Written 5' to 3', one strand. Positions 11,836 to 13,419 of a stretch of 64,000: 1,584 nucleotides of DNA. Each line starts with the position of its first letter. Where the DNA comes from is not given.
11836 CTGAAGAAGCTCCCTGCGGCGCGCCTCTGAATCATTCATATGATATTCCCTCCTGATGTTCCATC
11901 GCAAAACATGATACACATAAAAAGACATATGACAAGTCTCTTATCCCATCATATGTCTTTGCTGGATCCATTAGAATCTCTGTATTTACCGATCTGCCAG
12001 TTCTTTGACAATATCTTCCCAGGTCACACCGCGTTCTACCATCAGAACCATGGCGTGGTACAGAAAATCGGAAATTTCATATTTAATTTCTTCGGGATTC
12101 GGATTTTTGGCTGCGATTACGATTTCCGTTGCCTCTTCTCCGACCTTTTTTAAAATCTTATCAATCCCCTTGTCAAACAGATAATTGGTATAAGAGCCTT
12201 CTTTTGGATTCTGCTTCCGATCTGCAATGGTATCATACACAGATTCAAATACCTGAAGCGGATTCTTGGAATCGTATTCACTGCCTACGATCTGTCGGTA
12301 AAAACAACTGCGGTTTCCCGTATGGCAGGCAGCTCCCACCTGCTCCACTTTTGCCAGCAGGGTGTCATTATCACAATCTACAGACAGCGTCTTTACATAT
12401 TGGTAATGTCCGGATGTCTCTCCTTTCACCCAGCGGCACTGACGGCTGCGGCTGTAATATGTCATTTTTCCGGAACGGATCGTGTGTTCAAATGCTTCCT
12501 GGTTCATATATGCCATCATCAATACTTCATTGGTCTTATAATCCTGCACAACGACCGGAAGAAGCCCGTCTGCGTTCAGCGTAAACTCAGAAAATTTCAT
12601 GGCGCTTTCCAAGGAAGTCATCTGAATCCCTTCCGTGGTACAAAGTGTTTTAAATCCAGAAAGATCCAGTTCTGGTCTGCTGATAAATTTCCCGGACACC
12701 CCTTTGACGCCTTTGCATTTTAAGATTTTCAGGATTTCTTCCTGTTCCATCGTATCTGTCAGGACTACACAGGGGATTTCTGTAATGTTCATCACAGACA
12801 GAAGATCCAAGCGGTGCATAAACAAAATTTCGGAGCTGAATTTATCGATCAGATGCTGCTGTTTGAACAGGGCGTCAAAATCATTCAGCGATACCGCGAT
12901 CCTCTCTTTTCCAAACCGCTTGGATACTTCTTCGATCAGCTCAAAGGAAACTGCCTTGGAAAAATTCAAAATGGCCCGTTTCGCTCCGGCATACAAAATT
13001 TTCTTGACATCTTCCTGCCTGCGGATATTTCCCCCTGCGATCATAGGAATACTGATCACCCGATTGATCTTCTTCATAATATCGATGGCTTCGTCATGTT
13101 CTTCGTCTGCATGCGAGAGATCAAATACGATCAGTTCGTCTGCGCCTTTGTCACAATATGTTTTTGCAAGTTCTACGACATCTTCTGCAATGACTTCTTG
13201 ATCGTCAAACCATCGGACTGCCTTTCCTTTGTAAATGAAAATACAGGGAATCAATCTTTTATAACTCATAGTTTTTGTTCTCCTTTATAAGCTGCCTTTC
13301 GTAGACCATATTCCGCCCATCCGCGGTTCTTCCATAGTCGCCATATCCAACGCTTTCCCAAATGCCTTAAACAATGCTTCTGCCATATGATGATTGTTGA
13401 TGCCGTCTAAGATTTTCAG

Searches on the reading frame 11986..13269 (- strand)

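Call 7: search_protein_families(library=pfam, proteins=[window:11986-13269:-])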
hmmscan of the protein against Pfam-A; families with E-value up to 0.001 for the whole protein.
window:11986-13269:- (427 aa): 6 families
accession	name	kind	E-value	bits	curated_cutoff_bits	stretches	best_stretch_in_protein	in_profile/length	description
PF01502.23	PRA-CH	-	7.3e-35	119.1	27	1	251-324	1-74/74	Phosphoribosyl-AMP cyclohydrolase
PF00977.27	His_biosynth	-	2.4e-25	89.8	23.6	1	5-129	1-129/228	Histidine biosynthesis protein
PF01503.22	PRA-PH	-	2.2e-22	79.7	21.3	1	343-427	3-85/86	Phosphoribosyl-ATP pyrophosphohydrolase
PF01207.24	Dus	-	3e-05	23.8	20.4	1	28-94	137-205/311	Dihydrouridine synthase (Dus)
PF04309.18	G3P_antiterm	-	0.00016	21.6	27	1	63-97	129-163/173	Glycerol-3-phosphate responsive antiterminator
PF03060.21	NMO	-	0.00043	20.2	28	0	35-98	149-218/331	Nitronate monooxygenase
